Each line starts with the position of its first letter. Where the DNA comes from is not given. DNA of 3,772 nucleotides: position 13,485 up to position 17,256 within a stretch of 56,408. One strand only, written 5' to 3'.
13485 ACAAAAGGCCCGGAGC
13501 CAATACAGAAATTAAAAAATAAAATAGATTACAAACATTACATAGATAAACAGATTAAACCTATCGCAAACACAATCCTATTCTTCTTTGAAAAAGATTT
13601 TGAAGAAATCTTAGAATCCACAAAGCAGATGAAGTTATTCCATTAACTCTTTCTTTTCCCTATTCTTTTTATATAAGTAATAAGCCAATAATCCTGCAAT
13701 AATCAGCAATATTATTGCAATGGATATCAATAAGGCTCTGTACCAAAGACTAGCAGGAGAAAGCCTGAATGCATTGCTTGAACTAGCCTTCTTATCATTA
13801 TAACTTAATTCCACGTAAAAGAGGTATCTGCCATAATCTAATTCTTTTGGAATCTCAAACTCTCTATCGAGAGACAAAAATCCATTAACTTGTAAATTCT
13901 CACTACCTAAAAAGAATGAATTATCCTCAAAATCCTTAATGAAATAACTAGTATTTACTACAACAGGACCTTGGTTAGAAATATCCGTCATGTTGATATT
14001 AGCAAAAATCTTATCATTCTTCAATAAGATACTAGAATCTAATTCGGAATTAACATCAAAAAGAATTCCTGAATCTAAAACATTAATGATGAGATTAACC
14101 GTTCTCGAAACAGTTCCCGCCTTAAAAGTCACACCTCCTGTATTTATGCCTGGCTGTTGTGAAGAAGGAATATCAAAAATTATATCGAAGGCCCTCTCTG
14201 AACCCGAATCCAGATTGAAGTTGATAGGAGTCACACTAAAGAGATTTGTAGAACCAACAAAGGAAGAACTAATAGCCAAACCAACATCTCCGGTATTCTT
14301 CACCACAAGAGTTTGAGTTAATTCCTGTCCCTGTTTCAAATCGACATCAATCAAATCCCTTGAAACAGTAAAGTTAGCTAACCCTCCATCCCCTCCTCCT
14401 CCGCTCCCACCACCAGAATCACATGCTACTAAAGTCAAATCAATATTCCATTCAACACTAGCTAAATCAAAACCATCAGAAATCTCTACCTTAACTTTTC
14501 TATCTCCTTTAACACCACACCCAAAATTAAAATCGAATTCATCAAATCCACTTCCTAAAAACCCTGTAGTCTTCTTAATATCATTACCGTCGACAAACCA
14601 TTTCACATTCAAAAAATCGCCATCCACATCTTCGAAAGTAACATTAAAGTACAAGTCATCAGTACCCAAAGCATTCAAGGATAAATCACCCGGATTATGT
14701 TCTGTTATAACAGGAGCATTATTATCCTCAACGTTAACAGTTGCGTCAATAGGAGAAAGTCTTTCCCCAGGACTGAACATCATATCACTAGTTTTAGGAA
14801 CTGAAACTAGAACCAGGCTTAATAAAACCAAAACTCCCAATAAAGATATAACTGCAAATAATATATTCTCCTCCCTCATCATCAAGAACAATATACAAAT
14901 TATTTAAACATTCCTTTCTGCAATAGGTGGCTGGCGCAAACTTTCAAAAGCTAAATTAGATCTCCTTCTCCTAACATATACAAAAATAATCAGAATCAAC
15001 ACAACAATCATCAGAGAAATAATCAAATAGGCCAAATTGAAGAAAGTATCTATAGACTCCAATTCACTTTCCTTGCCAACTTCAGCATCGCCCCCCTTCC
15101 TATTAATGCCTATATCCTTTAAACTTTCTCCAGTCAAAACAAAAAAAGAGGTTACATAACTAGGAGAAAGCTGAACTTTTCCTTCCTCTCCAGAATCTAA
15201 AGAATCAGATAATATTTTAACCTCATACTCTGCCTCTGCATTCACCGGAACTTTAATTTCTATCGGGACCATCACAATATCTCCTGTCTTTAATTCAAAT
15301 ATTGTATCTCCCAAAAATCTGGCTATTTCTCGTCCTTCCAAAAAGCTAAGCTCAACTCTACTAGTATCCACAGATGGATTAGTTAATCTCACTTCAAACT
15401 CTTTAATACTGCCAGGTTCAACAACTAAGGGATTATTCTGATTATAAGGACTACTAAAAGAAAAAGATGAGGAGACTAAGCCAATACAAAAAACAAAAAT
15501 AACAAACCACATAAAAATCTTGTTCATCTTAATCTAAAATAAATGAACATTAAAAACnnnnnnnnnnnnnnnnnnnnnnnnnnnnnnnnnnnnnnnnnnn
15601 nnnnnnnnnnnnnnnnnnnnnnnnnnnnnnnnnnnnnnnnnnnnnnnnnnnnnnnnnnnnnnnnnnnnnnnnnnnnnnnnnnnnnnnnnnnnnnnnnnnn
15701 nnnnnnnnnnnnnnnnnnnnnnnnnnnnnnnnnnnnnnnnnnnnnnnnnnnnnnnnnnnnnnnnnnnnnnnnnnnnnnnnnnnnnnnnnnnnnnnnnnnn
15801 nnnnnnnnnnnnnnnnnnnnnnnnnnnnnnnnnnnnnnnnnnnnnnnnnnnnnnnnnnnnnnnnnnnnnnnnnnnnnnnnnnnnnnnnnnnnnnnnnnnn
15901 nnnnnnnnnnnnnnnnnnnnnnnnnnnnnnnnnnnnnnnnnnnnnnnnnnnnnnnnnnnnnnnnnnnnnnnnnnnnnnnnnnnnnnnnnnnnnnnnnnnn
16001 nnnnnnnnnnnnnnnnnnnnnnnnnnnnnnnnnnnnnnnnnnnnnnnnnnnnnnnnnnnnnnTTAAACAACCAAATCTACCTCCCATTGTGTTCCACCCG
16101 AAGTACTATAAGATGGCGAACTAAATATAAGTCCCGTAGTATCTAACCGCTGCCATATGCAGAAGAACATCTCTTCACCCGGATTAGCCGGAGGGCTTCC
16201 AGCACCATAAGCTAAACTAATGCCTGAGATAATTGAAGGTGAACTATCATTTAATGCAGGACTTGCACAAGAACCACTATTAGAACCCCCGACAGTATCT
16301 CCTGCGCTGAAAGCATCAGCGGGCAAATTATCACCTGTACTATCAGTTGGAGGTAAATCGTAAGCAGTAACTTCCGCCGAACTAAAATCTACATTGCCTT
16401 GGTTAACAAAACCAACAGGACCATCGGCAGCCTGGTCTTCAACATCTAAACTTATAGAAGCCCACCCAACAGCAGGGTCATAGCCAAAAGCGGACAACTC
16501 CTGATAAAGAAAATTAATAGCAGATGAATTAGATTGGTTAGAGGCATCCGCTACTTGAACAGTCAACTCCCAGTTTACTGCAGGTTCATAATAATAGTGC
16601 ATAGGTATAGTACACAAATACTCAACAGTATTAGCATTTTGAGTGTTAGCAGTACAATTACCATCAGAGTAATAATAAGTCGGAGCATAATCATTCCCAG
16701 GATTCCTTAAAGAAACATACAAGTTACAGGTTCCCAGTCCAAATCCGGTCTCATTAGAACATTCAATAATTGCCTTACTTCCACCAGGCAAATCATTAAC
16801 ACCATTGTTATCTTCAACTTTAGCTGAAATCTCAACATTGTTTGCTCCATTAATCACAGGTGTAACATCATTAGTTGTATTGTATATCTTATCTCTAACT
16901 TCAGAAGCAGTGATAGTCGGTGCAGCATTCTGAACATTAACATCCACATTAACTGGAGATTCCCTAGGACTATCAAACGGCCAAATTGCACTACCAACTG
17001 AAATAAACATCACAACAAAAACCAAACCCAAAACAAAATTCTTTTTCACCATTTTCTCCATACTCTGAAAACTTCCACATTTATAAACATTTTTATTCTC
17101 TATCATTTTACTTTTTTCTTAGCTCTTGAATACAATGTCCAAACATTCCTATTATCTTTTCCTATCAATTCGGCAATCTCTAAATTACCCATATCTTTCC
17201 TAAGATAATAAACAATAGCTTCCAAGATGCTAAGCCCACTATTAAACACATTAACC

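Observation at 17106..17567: Giant surface protein ends in two cytoplasmic HTH modules: a candidate membrane-tethered transcription factor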

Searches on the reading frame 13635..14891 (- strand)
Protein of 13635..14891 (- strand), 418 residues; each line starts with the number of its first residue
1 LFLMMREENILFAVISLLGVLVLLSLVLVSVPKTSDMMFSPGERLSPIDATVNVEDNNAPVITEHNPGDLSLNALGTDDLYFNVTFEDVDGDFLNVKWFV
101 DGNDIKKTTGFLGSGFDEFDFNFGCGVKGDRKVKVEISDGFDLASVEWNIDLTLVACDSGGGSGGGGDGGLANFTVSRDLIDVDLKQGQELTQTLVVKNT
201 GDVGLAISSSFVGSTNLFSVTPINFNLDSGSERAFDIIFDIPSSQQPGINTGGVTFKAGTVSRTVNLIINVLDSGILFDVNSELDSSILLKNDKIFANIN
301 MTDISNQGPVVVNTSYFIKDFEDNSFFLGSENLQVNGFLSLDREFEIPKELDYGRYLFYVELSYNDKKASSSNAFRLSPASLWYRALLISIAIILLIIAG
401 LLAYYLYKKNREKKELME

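Call 21: search_protein_families(library=pfam, proteins=[window:13635-14891:-], max_evalue=0.01)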
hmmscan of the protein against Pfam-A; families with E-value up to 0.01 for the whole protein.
window:13635-14891:- (418 aa): 1 family
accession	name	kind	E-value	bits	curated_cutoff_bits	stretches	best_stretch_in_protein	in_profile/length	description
PF22067.2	Cep192_D3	-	1.6e-05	25.4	27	1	185-244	13-72/99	Cep192 domain 3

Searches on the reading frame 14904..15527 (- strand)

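Call 21: search_protein_families(library=pfam, proteins=[window:14904-15527:-], max_evalue=0.01)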
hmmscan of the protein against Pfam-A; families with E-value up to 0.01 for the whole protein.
window:14904-15527:- (207 aa): 1 family
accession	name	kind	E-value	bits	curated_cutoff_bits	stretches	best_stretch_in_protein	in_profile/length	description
PF13273.12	DUF4064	-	0.0047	17.6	32.1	0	130-188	28-84/102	Protein of unknown function (DUF4064)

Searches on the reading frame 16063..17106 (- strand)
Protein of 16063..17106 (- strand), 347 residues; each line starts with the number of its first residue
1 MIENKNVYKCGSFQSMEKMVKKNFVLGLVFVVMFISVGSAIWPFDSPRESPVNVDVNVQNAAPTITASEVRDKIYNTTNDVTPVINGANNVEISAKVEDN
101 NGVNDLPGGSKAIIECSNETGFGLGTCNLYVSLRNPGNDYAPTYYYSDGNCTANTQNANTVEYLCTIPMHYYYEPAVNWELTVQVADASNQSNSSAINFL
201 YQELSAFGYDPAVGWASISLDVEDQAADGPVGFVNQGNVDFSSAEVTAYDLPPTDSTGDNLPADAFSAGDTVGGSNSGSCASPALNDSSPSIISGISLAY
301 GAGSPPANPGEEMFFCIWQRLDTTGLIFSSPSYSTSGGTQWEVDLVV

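Call 21: search_protein_families(library=pfam, proteins=[window:16063-17106:-], max_evalue=0.01)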
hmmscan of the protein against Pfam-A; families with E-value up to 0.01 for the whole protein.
window:16063-17106:- (347 aa): 0 families
